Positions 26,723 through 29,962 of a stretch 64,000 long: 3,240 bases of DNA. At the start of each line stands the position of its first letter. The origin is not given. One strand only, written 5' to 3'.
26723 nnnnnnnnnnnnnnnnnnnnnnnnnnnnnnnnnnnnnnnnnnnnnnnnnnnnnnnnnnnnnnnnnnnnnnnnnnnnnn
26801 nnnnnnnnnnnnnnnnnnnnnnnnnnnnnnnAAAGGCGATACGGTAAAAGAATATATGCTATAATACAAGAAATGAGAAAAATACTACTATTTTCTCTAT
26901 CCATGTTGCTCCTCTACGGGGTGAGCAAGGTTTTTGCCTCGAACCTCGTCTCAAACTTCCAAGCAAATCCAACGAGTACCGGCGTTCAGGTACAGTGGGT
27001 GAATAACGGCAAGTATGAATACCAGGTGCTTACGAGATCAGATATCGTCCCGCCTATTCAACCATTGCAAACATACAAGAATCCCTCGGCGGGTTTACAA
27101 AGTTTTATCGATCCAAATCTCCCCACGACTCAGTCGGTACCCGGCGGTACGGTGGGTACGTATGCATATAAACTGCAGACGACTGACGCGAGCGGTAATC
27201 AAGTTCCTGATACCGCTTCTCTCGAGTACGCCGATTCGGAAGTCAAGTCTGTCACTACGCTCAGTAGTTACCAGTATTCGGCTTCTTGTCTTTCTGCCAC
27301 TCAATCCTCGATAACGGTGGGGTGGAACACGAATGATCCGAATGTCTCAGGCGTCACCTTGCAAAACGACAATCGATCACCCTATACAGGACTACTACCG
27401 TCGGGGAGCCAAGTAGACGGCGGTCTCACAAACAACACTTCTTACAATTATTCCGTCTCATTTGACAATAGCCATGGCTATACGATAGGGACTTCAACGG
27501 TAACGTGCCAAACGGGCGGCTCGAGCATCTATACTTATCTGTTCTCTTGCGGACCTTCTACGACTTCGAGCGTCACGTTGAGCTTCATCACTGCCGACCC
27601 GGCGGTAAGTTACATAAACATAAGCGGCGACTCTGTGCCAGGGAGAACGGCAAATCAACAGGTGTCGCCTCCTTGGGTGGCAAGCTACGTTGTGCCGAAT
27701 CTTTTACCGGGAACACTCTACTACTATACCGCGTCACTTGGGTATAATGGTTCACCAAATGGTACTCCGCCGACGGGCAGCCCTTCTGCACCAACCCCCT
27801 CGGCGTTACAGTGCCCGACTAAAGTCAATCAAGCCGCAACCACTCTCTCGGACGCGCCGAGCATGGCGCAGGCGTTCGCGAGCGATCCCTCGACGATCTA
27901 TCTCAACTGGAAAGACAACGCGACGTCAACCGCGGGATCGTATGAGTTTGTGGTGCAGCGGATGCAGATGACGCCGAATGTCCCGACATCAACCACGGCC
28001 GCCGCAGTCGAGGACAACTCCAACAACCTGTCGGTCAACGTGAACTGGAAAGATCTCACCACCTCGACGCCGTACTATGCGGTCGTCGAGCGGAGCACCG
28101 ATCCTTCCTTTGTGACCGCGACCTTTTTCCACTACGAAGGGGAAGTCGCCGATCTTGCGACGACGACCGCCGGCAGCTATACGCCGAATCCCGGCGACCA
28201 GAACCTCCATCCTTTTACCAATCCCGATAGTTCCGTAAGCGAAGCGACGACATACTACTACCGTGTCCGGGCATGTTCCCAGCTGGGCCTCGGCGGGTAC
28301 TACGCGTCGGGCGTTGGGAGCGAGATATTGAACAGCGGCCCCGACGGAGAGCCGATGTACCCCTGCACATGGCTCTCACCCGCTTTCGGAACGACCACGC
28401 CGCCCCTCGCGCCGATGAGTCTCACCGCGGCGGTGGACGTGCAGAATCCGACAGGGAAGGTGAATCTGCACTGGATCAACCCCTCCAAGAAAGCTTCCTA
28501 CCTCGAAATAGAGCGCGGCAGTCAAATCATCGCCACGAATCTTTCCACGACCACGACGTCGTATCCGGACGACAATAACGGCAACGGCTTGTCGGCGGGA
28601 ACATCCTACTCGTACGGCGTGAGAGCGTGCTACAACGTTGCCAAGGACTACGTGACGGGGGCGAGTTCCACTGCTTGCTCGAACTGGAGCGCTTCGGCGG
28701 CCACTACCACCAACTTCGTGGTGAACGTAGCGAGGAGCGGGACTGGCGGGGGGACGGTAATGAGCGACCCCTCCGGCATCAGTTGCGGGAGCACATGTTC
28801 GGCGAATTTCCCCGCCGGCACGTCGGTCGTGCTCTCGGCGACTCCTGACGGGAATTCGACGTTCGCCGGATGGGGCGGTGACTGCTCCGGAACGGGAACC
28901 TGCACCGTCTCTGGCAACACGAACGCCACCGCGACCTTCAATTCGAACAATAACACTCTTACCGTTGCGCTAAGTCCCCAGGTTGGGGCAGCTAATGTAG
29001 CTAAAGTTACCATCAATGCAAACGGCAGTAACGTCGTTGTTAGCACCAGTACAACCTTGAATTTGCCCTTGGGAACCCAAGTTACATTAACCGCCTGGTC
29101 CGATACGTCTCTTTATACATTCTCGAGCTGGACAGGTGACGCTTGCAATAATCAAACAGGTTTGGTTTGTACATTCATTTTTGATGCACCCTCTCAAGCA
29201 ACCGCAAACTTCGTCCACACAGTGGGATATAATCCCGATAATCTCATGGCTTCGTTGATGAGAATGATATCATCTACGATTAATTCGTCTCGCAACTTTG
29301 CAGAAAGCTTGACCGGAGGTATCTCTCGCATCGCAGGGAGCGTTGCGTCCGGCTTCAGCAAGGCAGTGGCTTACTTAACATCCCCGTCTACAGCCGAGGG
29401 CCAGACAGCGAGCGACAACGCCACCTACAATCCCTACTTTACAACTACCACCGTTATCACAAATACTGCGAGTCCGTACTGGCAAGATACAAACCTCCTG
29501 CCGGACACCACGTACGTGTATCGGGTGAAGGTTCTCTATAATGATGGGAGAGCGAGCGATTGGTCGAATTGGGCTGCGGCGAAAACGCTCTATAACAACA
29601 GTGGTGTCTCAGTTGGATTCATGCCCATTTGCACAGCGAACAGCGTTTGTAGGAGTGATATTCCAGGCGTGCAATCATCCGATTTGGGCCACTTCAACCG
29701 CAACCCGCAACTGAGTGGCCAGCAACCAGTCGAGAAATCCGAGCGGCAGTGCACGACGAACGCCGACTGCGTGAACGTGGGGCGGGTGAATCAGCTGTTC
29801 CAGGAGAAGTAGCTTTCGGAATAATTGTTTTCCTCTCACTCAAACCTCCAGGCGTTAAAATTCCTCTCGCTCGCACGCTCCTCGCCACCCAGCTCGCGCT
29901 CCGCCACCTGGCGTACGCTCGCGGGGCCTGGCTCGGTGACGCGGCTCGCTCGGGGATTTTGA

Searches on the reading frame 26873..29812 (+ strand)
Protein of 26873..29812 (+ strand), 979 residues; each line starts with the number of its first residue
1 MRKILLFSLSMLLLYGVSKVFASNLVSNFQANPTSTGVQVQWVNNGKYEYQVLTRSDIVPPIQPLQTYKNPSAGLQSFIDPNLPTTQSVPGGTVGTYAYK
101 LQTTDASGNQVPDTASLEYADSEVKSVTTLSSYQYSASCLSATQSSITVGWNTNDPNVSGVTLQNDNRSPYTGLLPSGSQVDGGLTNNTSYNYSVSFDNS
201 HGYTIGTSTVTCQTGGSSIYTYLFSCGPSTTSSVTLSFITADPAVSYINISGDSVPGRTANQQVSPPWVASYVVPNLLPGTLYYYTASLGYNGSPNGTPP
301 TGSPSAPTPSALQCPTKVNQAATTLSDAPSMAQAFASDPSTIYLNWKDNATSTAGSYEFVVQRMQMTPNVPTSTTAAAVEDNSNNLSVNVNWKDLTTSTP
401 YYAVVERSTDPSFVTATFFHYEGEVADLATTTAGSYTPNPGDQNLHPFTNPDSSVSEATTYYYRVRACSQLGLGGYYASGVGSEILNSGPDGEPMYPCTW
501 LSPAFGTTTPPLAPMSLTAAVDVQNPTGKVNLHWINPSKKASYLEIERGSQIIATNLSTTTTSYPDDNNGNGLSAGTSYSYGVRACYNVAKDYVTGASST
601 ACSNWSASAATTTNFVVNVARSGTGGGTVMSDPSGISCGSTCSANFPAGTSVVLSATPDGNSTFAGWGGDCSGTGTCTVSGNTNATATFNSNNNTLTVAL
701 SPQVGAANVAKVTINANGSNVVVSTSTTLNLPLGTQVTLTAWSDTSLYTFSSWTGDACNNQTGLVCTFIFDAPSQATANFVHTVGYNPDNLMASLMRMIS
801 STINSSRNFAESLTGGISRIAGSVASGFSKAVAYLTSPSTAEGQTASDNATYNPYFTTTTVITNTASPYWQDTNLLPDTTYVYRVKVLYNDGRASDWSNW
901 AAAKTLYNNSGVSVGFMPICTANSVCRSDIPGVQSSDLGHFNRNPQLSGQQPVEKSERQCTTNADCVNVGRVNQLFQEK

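Call 7: search_protein_families(library=pfam, proteins=[window:26873-29812:+], max_evalue=0.01)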
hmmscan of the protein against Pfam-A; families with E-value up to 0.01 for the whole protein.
window:26873-29812:+ (979 aa): 4 families
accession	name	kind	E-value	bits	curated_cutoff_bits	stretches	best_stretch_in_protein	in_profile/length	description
PF18998.6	Flg_new_2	-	2.8e-06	27.7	23.6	2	637-692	14-72/73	Divergent InlB B-repeat domain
PF25788.1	Ig_Rha78A_N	-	0.00037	21.2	27.4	1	869-905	65-101/105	Rha78A-like, N-terminal immunoglobulin domain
PF16656.11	Pur_ac_phosph_N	-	0.0033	18.4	30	0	832-905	30-93/93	Purple acid Phosphatase, N-terminal domain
PF00041.27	fn3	-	0.0036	17.9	25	0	860-901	42-81/84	Fibronectin type III domain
